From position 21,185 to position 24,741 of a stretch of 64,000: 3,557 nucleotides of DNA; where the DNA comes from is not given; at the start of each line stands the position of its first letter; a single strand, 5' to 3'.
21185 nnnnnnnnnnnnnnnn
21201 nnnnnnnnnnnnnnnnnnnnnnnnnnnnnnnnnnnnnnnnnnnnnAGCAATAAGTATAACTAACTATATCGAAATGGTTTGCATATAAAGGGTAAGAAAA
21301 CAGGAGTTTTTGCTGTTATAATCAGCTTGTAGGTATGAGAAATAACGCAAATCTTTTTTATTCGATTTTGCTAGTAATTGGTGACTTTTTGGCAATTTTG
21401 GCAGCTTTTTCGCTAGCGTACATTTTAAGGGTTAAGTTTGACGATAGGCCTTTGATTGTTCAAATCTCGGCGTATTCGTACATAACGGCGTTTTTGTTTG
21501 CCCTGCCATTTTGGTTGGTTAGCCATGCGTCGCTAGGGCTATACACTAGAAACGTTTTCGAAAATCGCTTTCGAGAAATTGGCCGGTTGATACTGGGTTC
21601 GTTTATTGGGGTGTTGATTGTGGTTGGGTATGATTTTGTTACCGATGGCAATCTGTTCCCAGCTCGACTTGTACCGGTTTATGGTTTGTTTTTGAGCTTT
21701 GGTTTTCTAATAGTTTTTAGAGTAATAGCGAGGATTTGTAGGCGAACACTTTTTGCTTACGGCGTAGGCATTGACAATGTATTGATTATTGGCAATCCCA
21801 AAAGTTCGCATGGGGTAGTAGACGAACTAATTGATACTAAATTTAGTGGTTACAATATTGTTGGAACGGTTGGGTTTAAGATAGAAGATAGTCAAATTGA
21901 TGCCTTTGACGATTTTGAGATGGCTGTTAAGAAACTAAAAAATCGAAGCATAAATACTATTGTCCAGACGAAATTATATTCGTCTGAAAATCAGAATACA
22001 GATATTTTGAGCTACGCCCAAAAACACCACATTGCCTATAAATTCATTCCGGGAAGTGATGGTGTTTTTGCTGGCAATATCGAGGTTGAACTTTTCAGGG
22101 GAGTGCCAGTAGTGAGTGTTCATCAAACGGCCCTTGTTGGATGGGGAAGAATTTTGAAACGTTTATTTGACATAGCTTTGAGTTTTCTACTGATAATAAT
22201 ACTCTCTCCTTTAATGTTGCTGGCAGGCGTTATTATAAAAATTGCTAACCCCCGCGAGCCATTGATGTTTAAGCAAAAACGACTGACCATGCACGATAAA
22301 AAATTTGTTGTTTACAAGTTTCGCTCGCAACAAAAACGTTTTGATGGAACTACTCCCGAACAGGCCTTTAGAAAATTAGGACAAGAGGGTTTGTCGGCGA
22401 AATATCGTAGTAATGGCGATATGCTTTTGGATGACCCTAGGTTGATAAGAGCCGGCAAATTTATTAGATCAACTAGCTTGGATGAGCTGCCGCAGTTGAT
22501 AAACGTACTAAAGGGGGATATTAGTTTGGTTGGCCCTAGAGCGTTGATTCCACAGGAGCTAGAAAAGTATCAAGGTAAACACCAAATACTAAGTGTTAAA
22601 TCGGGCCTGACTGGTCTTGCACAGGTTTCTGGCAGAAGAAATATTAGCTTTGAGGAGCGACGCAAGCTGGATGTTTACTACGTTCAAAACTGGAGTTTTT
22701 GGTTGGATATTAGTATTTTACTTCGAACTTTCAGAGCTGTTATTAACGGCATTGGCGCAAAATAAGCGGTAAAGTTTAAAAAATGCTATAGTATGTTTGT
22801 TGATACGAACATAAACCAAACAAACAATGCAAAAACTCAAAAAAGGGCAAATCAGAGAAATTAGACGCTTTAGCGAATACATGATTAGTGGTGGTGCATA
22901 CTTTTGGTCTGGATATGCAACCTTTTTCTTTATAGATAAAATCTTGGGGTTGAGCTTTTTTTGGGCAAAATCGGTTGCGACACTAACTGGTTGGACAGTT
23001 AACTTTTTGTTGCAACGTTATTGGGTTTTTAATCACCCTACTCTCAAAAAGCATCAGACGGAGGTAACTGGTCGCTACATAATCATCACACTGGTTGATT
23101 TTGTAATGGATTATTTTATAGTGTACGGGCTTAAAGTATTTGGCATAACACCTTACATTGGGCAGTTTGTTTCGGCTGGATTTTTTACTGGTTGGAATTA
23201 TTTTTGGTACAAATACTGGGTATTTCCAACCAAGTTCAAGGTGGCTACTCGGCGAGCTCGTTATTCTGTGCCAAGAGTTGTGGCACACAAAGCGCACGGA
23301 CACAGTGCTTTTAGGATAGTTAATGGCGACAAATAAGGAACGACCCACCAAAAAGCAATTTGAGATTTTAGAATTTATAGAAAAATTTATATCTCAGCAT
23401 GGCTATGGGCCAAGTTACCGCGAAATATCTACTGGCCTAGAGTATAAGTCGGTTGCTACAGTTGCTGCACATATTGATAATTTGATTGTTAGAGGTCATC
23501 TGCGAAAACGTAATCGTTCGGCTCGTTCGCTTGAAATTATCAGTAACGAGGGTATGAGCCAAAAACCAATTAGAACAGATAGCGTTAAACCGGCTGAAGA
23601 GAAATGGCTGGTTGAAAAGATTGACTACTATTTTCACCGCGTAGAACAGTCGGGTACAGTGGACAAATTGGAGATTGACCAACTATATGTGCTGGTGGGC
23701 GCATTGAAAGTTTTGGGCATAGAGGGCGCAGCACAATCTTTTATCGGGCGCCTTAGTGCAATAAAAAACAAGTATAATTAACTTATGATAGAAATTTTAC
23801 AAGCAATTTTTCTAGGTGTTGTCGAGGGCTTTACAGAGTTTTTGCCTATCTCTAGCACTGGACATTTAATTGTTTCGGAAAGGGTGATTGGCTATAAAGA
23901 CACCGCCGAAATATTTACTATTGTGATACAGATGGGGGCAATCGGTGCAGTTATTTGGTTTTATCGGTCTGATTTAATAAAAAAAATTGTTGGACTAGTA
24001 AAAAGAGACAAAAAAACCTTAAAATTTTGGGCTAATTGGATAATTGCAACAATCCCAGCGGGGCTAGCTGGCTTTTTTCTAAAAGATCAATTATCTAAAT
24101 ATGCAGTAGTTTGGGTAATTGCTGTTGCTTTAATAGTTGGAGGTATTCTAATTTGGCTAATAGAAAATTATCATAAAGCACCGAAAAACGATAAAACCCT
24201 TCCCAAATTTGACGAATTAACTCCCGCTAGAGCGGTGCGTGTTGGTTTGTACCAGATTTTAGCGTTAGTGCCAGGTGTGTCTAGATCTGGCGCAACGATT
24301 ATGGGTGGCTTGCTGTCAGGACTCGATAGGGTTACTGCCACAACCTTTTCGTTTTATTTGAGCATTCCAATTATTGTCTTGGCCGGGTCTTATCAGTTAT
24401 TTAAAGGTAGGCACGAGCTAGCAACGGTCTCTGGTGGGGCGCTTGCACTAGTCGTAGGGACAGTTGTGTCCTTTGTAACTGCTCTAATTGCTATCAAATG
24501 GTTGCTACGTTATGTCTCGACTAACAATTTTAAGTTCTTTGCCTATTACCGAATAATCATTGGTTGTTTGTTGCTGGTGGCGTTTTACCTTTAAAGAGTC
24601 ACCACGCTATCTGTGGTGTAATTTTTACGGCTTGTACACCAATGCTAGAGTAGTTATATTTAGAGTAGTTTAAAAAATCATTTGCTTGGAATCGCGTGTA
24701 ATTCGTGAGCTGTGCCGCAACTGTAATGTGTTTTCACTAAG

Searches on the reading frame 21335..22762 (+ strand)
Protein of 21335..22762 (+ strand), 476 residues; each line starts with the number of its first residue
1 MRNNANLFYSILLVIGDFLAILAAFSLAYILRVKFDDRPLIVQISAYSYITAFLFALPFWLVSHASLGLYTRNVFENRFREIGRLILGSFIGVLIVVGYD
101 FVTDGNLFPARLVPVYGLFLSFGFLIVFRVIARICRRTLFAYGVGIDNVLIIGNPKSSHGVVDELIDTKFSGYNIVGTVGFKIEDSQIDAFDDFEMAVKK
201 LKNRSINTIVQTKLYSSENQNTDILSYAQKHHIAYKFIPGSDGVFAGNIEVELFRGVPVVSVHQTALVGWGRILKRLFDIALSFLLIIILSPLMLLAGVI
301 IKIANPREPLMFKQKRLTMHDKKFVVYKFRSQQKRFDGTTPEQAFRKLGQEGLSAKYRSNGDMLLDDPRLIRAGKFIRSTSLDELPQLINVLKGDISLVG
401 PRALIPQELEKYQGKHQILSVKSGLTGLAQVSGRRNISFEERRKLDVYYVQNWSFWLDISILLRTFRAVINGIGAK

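Call 58: search_protein_families(library=ncbifam, proteins=[window:21335-22762:+], max_evalue=1e-10)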
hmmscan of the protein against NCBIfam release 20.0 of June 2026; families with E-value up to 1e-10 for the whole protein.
window:21335-22762:+ (476 aa): 10 families
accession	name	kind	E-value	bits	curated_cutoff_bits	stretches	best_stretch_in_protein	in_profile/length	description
TIGR03025.1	EPS_sugtrans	subfamily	1.9e-101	340.5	295.55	1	16-475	2-444/445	exopolysaccharide biosynthesis polyprenyl glycosylphosphotransferase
TIGR03023.1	WcaJ_sugtrans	equivalog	4e-85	286.8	410.75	1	17-472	3-449/453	undecaprenyl-phosphate glucose phosphotransferase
TIGR03022.1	WbaP_sugtrans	subfamily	2.4e-81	274.3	403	1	13-475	1-455/456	undecaprenyl-phosphate galactose phosphotransferase WbaP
NF052601.1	undeca_RfbP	equivalog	4.4e-53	180.1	330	1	270-470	40-236/244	undecaprenyl-phosphate galactose phosphotransferase family protein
NF041877.1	EPS_EpsZ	equivalog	7.9e-50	169.8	800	1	58-475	51-458/459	exopolysaccharide biosynthesis polyisoprenyl-phosphate hexose-1-phosphate transferase EpsZ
NF011751.0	PRK15204.1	equivalog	1.3e-49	169.1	907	1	105-475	108-475/476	undecaprenyl-phosphate galactose phosphotransferase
NF007518.0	PRK10124.1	equivalog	1.5e-47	162.4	684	1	118-470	117-459/464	undecaprenyl-phosphate glucose phosphotransferase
TIGR03013.1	EpsB_2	subfamily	2e-45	155.7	393.35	1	270-476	250-443/443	TIGR03013 family XrtA/PEP-CTERM system glycosyltransferase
NF050817.1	PolSacchBiosHfsE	equivalog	1.7e-29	102.9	750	1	273-466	270-456/467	polysaccharide biosynthesis protein HfsE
NF045514.1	glycotran_HepC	equivalog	2.2e-19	69.6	140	1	272-404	114-212/220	heterocyst development glycosyltransferase HepC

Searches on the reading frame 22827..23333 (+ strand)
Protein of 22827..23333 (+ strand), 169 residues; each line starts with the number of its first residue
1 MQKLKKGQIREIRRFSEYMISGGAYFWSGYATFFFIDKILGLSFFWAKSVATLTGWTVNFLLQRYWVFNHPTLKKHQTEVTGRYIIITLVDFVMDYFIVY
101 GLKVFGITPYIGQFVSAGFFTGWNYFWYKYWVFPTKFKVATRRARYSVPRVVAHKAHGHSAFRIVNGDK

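Call 73: search_protein_families(library=pfam, proteins=[window:22827-23333:+], max_evalue=0.0001)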
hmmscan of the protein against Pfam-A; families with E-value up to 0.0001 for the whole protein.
window:22827-23333:+ (169 aa): 1 family
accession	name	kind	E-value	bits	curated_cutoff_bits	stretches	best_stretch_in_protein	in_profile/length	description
PF04138.20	GtrA_DPMS_TM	-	6.3e-16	59.1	26.1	1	18-133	2-117/117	GtrA/DPMS, transmembrane domain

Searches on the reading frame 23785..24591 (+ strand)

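Call 73: search_protein_families(library=pfam, proteins=[window:23785-24591:+], max_evalue=0.0001)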
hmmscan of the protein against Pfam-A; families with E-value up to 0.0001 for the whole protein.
window:23785-24591:+ (269 aa): 1 family
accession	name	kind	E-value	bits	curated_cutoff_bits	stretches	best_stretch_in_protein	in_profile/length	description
PF02673.24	BacA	-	1.3e-79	268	33.4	1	7-261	1-256/257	Bacitracin resistance protein BacA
